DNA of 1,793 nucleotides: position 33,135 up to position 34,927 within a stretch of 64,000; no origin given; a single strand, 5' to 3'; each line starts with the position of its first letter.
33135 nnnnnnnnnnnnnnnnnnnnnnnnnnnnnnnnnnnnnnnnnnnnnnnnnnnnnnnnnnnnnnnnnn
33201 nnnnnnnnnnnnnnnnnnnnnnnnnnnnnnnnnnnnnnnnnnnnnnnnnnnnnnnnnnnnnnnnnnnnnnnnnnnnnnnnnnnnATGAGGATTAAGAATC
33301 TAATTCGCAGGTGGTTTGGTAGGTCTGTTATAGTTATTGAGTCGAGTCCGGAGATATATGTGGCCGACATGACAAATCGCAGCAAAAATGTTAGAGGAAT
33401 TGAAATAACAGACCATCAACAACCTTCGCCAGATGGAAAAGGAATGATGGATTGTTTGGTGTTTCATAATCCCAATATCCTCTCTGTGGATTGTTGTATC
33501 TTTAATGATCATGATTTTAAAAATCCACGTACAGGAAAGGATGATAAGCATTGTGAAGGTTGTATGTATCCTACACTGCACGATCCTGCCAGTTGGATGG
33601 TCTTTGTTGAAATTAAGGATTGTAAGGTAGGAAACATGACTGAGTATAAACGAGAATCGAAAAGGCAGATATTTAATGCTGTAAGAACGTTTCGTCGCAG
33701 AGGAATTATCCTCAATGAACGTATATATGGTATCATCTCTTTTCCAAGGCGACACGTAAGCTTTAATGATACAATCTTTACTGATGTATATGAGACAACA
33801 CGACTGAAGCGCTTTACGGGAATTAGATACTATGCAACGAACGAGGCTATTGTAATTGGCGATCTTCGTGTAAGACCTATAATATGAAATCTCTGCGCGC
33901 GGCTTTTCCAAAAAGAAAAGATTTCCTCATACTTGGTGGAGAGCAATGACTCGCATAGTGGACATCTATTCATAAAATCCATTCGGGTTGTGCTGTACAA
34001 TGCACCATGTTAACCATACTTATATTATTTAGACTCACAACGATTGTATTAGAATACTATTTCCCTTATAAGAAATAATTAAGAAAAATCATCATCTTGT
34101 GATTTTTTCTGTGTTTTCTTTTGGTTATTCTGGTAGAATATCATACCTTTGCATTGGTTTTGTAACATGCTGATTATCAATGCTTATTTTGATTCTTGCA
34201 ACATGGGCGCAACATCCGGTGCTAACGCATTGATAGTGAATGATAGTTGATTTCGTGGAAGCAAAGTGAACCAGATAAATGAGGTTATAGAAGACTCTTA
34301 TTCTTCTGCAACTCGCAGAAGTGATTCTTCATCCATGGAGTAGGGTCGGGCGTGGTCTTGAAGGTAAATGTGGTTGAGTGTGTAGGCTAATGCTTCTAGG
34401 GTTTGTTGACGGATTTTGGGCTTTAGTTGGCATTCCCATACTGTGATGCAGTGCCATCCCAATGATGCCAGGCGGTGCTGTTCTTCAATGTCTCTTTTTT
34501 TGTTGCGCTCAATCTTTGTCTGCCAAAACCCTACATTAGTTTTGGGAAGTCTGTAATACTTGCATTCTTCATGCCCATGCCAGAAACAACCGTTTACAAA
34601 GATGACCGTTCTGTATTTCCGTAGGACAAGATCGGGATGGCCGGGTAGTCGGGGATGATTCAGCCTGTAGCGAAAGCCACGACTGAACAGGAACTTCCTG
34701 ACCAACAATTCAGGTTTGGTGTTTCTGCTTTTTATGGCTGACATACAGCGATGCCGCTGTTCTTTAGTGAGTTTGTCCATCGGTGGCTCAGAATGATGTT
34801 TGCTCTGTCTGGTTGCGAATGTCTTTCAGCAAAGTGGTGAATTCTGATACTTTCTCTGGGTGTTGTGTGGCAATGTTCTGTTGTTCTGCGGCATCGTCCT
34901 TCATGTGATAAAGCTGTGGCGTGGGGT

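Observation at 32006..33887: Unassigned two-gene module: an ABC/OLD-type ATPase translationally coupled to a 200-aa putative nuclease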

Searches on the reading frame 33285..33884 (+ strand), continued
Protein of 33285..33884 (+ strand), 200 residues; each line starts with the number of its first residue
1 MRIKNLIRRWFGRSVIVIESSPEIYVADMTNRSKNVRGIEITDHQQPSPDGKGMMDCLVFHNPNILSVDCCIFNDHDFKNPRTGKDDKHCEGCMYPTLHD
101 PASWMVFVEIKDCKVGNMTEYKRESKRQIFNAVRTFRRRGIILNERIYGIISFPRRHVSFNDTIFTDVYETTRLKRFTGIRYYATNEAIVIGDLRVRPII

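Call 51: find_encoding_contigs(protein=P0012, flank=9000, max_places=3)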
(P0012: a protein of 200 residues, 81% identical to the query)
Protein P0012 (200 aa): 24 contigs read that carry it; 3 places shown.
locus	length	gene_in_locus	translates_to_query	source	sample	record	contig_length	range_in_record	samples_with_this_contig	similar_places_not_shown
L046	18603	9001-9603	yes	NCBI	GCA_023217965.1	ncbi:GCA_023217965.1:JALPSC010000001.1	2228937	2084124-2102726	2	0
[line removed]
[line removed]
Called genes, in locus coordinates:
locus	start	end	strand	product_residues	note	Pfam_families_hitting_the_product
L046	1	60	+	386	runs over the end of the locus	PF13477:Glyco_trans_4_2, PF13579:Glyco_trans_4_4, PF13439:Glyco_transf_4, PF20706:GT4-conflict, PF00534:Glycos_transf_1, PF13692:Glyco_trans_1_4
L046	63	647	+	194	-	PF02397:Bac_transf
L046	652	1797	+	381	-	-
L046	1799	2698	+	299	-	PF01370:Epimerase, PF04321:RmlD_sub_bind, PF13460:NAD_binding_10 (faint), PF16363:GDP_Man_Dehyd, PF01073:3Beta_HSD, PF07993:NAD_binding_4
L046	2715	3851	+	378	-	PF14907:NTP_transf_5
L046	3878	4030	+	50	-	-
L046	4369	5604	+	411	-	PF00155:Aminotran_1_2, PF01041:DegT_DnrJ_EryC1, PF00266:Aminotran_5, PF01053:Cys_Met_Meta_PP (weak)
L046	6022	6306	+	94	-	-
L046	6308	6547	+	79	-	PF13470:PIN_3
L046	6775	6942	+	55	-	-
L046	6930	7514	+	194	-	-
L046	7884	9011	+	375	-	PF13304:AAA_21 (weak), PF13175:AAA_15 (weak)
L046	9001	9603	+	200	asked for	-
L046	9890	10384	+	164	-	PF13274:SocA_Panacea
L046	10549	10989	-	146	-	PF01510:Amidase_2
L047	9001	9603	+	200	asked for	-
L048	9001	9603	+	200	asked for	-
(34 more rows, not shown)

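Call 52: find_encoding_contigs(protein=P0197, flank=9000, max_places=2)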
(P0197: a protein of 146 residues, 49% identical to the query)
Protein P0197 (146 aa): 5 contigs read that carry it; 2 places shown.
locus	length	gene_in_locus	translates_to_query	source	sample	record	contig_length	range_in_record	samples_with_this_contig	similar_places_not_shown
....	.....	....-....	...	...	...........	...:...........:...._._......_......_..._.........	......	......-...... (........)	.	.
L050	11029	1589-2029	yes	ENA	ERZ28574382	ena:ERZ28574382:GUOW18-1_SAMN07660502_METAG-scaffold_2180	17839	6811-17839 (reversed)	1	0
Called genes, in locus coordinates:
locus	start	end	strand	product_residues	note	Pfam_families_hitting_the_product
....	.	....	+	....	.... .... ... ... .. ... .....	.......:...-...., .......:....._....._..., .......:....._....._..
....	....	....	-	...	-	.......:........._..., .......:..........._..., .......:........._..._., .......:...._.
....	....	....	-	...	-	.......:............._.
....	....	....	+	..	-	-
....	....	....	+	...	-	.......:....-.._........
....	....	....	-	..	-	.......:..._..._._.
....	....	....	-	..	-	-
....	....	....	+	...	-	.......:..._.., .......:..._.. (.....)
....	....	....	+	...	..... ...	-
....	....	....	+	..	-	-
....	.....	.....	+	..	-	-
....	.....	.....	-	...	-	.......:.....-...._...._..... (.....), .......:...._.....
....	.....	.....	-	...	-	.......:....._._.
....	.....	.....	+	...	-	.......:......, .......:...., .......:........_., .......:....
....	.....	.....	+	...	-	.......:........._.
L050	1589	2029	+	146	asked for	-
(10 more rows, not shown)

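Call 53: find_encoding_contigs(protein=P0200, flank=9000, max_places=3)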
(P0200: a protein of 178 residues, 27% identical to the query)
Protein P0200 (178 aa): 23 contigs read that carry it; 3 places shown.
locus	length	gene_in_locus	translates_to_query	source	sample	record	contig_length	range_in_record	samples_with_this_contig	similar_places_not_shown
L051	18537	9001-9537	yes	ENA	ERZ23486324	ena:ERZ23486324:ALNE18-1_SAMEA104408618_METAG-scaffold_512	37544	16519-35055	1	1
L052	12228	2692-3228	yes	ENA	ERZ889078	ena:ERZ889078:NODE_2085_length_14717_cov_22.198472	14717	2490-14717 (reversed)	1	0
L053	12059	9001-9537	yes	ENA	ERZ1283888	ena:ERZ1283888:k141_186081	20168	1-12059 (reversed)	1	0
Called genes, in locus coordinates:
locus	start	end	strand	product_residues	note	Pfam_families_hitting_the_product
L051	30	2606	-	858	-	PF00989:PAS (weak), PF13426:PAS_9, PF00989:PAS, PF13188:PAS_8 (weak), PF13426:PAS_9, PF00990:GGDEF, PF00563:EAL, PF13682:CZB (weak), +3 more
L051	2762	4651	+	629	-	PF01134:GIDA, PF12831:FAD_oxidored (weak), PF21680:GIDA_C_1st, PF13932:SAM_GIDA_C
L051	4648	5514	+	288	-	-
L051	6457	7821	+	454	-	PF09820:AAA-ATPase_like, PF08011:PDDEXK_9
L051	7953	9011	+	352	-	PF13175:AAA_15, PF13476:AAA_23, PF13304:AAA_21 (faint), PF13175:AAA_15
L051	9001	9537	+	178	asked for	-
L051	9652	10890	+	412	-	PF00270:DEAD, PF04851:ResIII (weak), PF00271:Helicase_C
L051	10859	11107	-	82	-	PF03626:COX4_pro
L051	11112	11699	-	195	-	PF00510:COX3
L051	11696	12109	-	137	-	PF02082:Rrf2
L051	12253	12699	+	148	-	PF13442:Cytochrome_CBB3 (weak), PF00034:Cytochrom_C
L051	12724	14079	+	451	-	PF00115:COX1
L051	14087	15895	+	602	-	PF00092:VWA (faint)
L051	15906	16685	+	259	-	PF12774:AAA_6 (faint), PF07728:AAA_5, PF08406:CbbQ_C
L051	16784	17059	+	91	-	PF04365:BrnT_toxin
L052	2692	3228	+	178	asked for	-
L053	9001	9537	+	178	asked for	-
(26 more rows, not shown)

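Call 60: search_protein_families(library=pfam, alignment_id=A4, max_evalue=0.00001)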
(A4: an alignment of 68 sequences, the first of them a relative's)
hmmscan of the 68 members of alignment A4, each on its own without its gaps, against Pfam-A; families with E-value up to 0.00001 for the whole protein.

A. member 1, L003:4861-6492:+ (544 aa): 0 families

B. families by the number of members that match (of 68 scanned): 121 families (the first 25 are shown)
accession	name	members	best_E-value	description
PF04851.21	ResIII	8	1.1e-23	Type III restriction enzyme, res subunit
PF01555.25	N6_N4_Mtase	5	2e-51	DNA methylase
PF13304.12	AAA_21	4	1e-28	AAA domain, putative AbiEii toxin, Type IV TA system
PF00271.37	Helicase_C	4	2.8e-20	Helicase conserved C-terminal domain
PF13175.12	AAA_15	4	6.2e-17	AAA ATPase domain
PF18766.7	SWI2_SNF2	4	4.5e-10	SWI2/SNF2 ATPase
PF01926.29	MMR_HSR1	3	7.5e-27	50S ribosome-binding GTPase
PF00072.30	Response_reg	3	8.5e-27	Response regulator receiver domain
PF02463.25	SMC_N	3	1.4e-11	RecF/RecN/SMC N terminal domain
PF01039.27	Carboxyl_trans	2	1.1e-148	Carboxyl transferase domain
PF00158.32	Sigma54_activat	2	1.4e-66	Sigma-54 interaction domain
PF12631.12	MnmE_helical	2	8.4e-54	MnmE helical domain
PF00009.33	GTP_EFTU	2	5.4e-53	Elongation factor Tu GTP binding domain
PF10396.14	TrmE_N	2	1.6e-38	GTP-binding protein TrmE N-terminus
PF13086.12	AAA_11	2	9.3e-26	AAA domain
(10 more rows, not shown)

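Call 61: search_protein_families(library=padloc, proteins=[L005:732-3629:+, L005:3617-4246:+, L005:4256-5914:+, L005:7835-10519:+, L017:1488-4418:+, L017:5063-6727:+, L017:8597-11287:+, L037:174-3071:+, L037:4881-6638:+, L037:8516-11206:+], max_evalue=1e-10)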
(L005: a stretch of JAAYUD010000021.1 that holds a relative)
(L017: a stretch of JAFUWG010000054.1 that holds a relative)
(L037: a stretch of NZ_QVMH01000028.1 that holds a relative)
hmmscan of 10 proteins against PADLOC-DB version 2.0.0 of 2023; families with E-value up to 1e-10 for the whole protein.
L005:732-3629:+ (966 aa): 39 families (the best 25 are shown)
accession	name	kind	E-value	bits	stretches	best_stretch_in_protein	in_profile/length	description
PDLC02619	DrmD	-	4.4e-198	658.4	1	31-663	25-642/872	DrmD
PDLC02500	BrxHI|BrxHII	-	1.4e-64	217.1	2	491-661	510-679/933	BrxHI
PDLC02621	DrmD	-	9.5e-59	197.6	1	36-656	119-724/1040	DrmD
PDLC02623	DrmD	-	8.8e-57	190.6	2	491-639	559-712/1040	DrmD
PDLC00659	HmaA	-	8.6e-56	187.4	1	31-609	97-665/1176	SNF2 helicase / DEAD-box helicase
PDLC02504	BrxHI|BrxHII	-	1.7e-46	156.6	1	31-635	102-664/971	BrxHII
PDLC02620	DrmD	-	3.5e-46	155.7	1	28-605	89-626/1060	DrmD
PDLC02843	DpdE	-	6e-44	148.2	2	32-218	152-317/1091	DpdE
PDLC02840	DpdE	-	6.4e-39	132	2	30-218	152-322/1091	DpdE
PDLC02572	DrmA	-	1.7e-37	126.9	1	37-570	117-638/1043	DrmA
PDLC02634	DrmD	-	5.5e-37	125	1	35-632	88-664/900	DrmD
PDLC02632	DrmD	-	3.7e-33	112.9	1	60-565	144-635/662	DrmD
PDLC00633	ZorD1|ZorD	-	5e-33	112.2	1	37-283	442-688/908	"SWI2/SNF2 helicase, Mrr-like nuclease"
PDLC02846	DpdE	-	6.1e-33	111.8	1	29-170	153-289/1034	DpdE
PDLC02193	PLD_Helicase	-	3.4e-32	109.5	1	510-596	753-839/905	-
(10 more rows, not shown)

L005:3617-4246:+ (210 aa): 0 families

L005:4256-5914:+ (553 aa): 31 families (the best 25 are shown)
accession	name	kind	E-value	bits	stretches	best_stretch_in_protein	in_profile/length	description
PDLC03636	MTase_III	-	2e-187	622.5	1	7-531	5-572/575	Type III methyltransferase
PDLC03644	MTase_III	-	4.3e-135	449.5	1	11-403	4-430/542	Type III methyltransferase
PDLC03634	MTase_III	-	2e-84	282.6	2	89-349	170-440/621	Type III methyltransferase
PDLC03635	MTase_III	-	2.5e-79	265.8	1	40-437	216-642/708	Type III methyltransferase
PDLC03637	MTase_III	-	4.5e-78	261.1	1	10-342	86-437/513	Type III methyltransferase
PDLC03641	MTase_III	-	2e-67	226.2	2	88-452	180-560/657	Type III methyltransferase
PDLC03640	MTase_III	-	5.1e-67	224.7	3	189-374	254-452/654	Type III methyltransferase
PDLC03638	MTase_III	-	1.7e-66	223.1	1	43-416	381-738/816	Type III methyltransferase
PDLC03354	MTase_II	-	7e-53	178.1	1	8-370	24-387/425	Type II methyltransferase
PDLC03642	MTase_III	-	1.5e-48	163.8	1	33-344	73-382/528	Type III methyltransferase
PDLC03643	MTase_III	-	2.9e-36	123.6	1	96-358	1-271/465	Type III methyltransferase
PDLC03300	MTase_II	-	1.5e-35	120.7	2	80-171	76-164/302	Type II methyltransferase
PDLC03633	MTase_III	-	5.9e-34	115.7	1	298-372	286-360/616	Type III methyltransferase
PDLC03639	MTase_III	-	2.4e-33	113.3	1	35-224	80-274/639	Type III methyltransferase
PDLC03339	MTase_II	-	5.9e-32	108.9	2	45-172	6-139/399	Type II methyltransferase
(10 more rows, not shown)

L005:7835-10519:+ (895 aa): 3 families
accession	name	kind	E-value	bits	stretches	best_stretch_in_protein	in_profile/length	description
PDLC03648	REase_III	-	1.4e-146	487.9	2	89-472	2-404/871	Type III restriction enzyme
PDLC03647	REase_III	-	2.8e-23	80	1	367-513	499-638/989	Type III restriction enzyme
PDLC03650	REase_III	-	2.7e-12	43.9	1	197-440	220-440/898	Type III restriction enzyme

L017:1488-4418:+ (977 aa): 42 families (the best 25 are shown)
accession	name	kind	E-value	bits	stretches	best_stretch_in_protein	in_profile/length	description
PDLC02619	DrmD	-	9.2e-197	654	1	44-673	25-641/872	DrmD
PDLC02500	BrxHI|BrxHII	-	3.9e-64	215.6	2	497-672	503-679/933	BrxHI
PDLC02621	DrmD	-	1.3e-58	197.1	1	50-698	120-743/1040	DrmD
PDLC02623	DrmD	-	2.8e-56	188.9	2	502-666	559-727/1040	DrmD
PDLC00659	HmaA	-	1.7e-55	186.4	1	44-622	97-667/1176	SNF2 helicase / DEAD-box helicase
PDLC02504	BrxHI|BrxHII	-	1e-50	170.7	1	44-647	102-665/971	BrxHII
PDLC02620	DrmD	-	7.8e-48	161.1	2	499-617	511-627/1060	DrmD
PDLC02843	DpdE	-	4.9e-45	151.8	2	44-239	151-327/1091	DpdE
PDLC02840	DpdE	-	8.9e-44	148.1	2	41-240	150-333/1091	DpdE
PDLC02634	DrmD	-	2.7e-39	132.7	1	48-641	88-662/900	DrmD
PDLC02572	DrmA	-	1.1e-36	124.2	1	55-583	122-640/1043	DrmA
PDLC02632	DrmD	-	2.7e-34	116.7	1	72-578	143-638/662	DrmD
PDLC02193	PLD_Helicase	-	1.1e-33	114.5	1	520-607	752-839/905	-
PDLC02846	DpdE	-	1.1e-33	114.2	1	18-214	129-325/1034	DpdE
PDLC00631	ZorD1|ZorD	-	1.7e-32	110.2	2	40-273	430-680/1071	"SWI2/SNF2 helicase, Mrr-like nuclease"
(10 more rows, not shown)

L017:5063-6727:+ (555 aa): 32 families (the best 25 are shown)
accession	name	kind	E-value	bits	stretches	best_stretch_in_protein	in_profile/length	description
PDLC03636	MTase_III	-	3e-187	621.9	1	8-540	5-572/575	Type III methyltransferase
PDLC03644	MTase_III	-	2e-133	444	1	12-409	4-431/542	Type III methyltransferase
PDLC03634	MTase_III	-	5.2e-84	281.3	2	87-359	167-445/621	Type III methyltransferase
PDLC03637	MTase_III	-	1e-83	279.7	1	7-347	82-437/513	Type III methyltransferase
PDLC03635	MTase_III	-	2.3e-75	252.7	2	40-175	215-353/708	Type III methyltransferase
PDLC03641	MTase_III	-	1.3e-68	230.1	2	89-348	180-430/657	Type III methyltransferase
PDLC03638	MTase_III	-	1.1e-64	217.2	1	43-419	380-734/816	Type III methyltransferase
PDLC03640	MTase_III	-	1.3e-60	203.5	3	180-380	244-453/654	Type III methyltransferase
PDLC03642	MTase_III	-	1.9e-40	137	1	27-366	64-395/528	Type III methyltransferase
PDLC03354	MTase_II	-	3.2e-40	136.4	1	9-373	24-385/425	Type II methyltransferase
PDLC03300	MTase_II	-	4.8e-35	119.1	2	82-174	77-165/302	Type II methyltransferase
PDLC03371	MTase_II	-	3.6e-29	100.1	1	304-372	186-254/260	Type II methyltransferase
PDLC03639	MTase_III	-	3.9e-29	99.5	1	35-242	79-289/639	Type III methyltransferase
PDLC03278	MTase_II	-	9.5e-29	99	1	53-184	11-134/390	Type II methyltransferase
PDLC03339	MTase_II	-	3.5e-28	96.5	2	297-373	196-274/399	Type II methyltransferase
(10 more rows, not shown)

L017:8597-11287:+ (897 aa): 4 families
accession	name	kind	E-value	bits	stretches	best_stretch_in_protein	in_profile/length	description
PDLC03648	REase_III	-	8.8e-155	515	2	88-470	2-403/871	Type III restriction enzyme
PDLC03647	REase_III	-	1.6e-22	77.6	1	367-452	500-584/989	Type III restriction enzyme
PDLC03650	REase_III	-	6e-16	56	1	193-449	217-450/898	Type III restriction enzyme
PDLC03651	REase_III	-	2.2e-11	40.6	0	334-419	366-456/873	Type III restriction enzyme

L037:174-3071:+ (966 aa): 40 families (the best 25 are shown)
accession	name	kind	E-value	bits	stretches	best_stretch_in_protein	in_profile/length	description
PDLC02619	DrmD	-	3.8e-207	688.3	1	30-670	25-657/872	DrmD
PDLC02500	BrxHI|BrxHII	-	1.8e-67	226.6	2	483-649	510-673/933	BrxHI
PDLC02621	DrmD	-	5.6e-63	211.5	1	36-563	120-641/1040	DrmD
PDLC02623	DrmD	-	3.2e-57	192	2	485-593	561-670/1040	DrmD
PDLC02504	BrxHI|BrxHII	-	8.3e-55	184.2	2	29-468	101-528/971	BrxHII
PDLC00659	HmaA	-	5.1e-54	181.6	2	32-468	99-557/1176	SNF2 helicase / DEAD-box helicase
PDLC02620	DrmD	-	3.1e-50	169.1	1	28-607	90-634/1060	DrmD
PDLC02843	DpdE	-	5.3e-45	151.8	2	30-230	151-331/1091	DpdE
PDLC02840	DpdE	-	3.2e-42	142.9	2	33-229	155-335/1091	DpdE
PDLC02572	DrmA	-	7.1e-42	141.4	1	36-558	117-633/1043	DrmA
PDLC02634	DrmD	-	4.1e-37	125.5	1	33-576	87-612/900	DrmD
PDLC02632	DrmD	-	6.3e-35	118.8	1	58-563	143-642/662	DrmD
PDLC02193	PLD_Helicase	-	7.5e-34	115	2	425-586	691-837/905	-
PDLC02846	DpdE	-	6.4e-32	108.4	1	29-201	154-325/1034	DpdE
PDLC00633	ZorD1|ZorD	-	7.4e-31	105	1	36-258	442-664/908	"SWI2/SNF2 helicase, Mrr-like nuclease"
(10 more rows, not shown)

L037:4881-6638:+ (586 aa): 28 families (the best 25 are shown)
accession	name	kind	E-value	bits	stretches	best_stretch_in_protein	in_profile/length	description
PDLC03636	MTase_III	-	2.6e-164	546.2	1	7-564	5-571/575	Type III methyltransferase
PDLC03635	MTase_III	-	5.2e-100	334.1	1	39-428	216-602/708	Type III methyltransferase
PDLC03644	MTase_III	-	1e-80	270.1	1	24-435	21-430/542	Type III methyltransferase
PDLC03638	MTase_III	-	3.7e-58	195.5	1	39-427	378-713/816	Type III methyltransferase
PDLC03634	MTase_III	-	6.7e-52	175.2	2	90-386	166-444/621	Type III methyltransferase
PDLC03354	MTase_II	-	5.6e-41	138.9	1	9-188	25-218/425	Type II methyltransferase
PDLC03641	MTase_III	-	1.2e-40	137.7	2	93-379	180-433/657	Type III methyltransferase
PDLC03640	MTase_III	-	2.2e-35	120.1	1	41-252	43-271/654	Type III methyltransferase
PDLC03300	MTase_II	-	1.3e-33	114.4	2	88-195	79-181/302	Type II methyltransferase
PDLC03633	MTase_III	-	1.6e-32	110.9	2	324-398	280-353/616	Type III methyltransferase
PDLC03339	MTase_II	-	2.6e-30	103.5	2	292-406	167-279/399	Type II methyltransferase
PDLC03637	MTase_III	-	8.7e-30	101.8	1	10-182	86-269/513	Type III methyltransferase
PDLC03642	MTase_III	-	1.1e-28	98.2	1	37-194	78-232/528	Type III methyltransferase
PDLC03371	MTase_II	-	3.6e-25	87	1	289-388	152-242/260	Type II methyltransferase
PDLC03238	MTase_II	-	7e-23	79.3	1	312-390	281-357/428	Type II methyltransferase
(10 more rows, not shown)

L037:8516-11206:+ (897 aa): 4 families
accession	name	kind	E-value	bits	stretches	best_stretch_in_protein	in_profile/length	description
PDLC03648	REase_III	-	4.9e-159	529.1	2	90-485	2-410/871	Type III restriction enzyme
PDLC03647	REase_III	-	1.3e-17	61.2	1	379-457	502-582/989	Type III restriction enzyme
PDLC03650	REase_III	-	1.5e-14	51.4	1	205-470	222-462/898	Type III restriction enzyme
PDLC03651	REase_III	-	5.1e-13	46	0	372-435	395-468/873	Type III restriction enzyme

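Call 70: fold_search(model_id=the predicted structure, library=viral)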
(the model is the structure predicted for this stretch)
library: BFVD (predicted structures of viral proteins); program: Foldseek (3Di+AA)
matches with E <= 10: 568; with E <= 0.001: 0
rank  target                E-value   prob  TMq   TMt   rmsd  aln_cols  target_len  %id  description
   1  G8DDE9                1.1e-02  0.80  0.30  0.32   6.0       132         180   13  (no name in the UniProt tables at hand)
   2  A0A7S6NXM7            1.8e-02  0.63  0.32  0.33  12.5       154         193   10  Uncharacterized protein [Bathycoccus sp. RCC716 virus 1]
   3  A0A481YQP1            2.2e-02  0.60  0.28  0.23  14.6       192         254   11  Uncharacterized protein [Marseillevirus LCMAC101]
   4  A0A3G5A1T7            3.4e-02  0.87  0.31  0.34   5.3       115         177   11  Uncharacterized protein [Gaeavirus sp.]
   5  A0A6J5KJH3            6.5e-02  0.28  0.23  0.23   8.1       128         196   12  Uncharacterized protein [uncultured Caudovirales phage]
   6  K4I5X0                7.8e-02  0.21  0.24  0.23  12.6       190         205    8  Uncharacterized protein [Salmonella phage STML-198]
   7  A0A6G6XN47            8.3e-02  0.51  0.30  0.28   6.8       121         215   14  (no name in the UniProt tables at hand)
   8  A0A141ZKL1            8.3e-02  0.30  0.24  0.14   7.8       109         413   16  (no name in the UniProt tables at hand)
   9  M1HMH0                8.9e-02  0.35  0.28  0.22  12.1       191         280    9  (no name in the UniProt tables at hand)
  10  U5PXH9                1.1e-01  0.08  0.21  0.06  17.6       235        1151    7  Tail fiber protein [Clavibacter phage CN1A]
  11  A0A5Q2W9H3            1.2e-01  0.25  0.23  0.22   7.2        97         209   14  (no name in the UniProt tables at hand)
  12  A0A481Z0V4            1.3e-01  0.25  0.21  0.10   7.2       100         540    5  Uncharacterized protein [Mimivirus LCMiAC02]
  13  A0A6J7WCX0            1.4e-01  0.08  0.14  0.05  13.7       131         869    9  Uncharacterized protein [uncultured Caudovirales phage]
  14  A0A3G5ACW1            1.7e-01  0.28  0.25  0.15   7.8       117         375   12  C2H2-type domain-containing protein [Hyperionvirus sp.]
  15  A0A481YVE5            1.8e-01  0.20  0.24  0.25  12.9       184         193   11  Uncharacterized protein [Marseillevirus LCMAC102]
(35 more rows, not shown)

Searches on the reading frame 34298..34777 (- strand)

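Call 9: search_protein_families(library=pfam, proteins=[window:34298-34777:-], max_evalue=0.001)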
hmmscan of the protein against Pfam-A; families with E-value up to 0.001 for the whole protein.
window:34298-34777:- (159 aa): 2 families
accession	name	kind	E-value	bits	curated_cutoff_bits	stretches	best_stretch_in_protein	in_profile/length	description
PF03852.21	Vsr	-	1.5e-33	114.9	27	1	1-70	2-71/74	DNA mismatch endonuclease Vsr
PF18741.7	MTES_1575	-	0.00094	19.7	38.2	0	90-116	53-79/96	REase_MTES_1575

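Call 10: search_protein_families(library=padloc, proteins=[window:34298-34777:-], max_evalue=0.00001)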
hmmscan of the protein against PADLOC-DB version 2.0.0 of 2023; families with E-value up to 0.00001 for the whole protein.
window:34298-34777:- (159 aa): 1 family
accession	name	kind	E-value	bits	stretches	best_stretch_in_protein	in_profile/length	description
PDLC03397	Vsr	-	5.6e-30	102.5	1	5-136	7-136/156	Type II nicking endonuclease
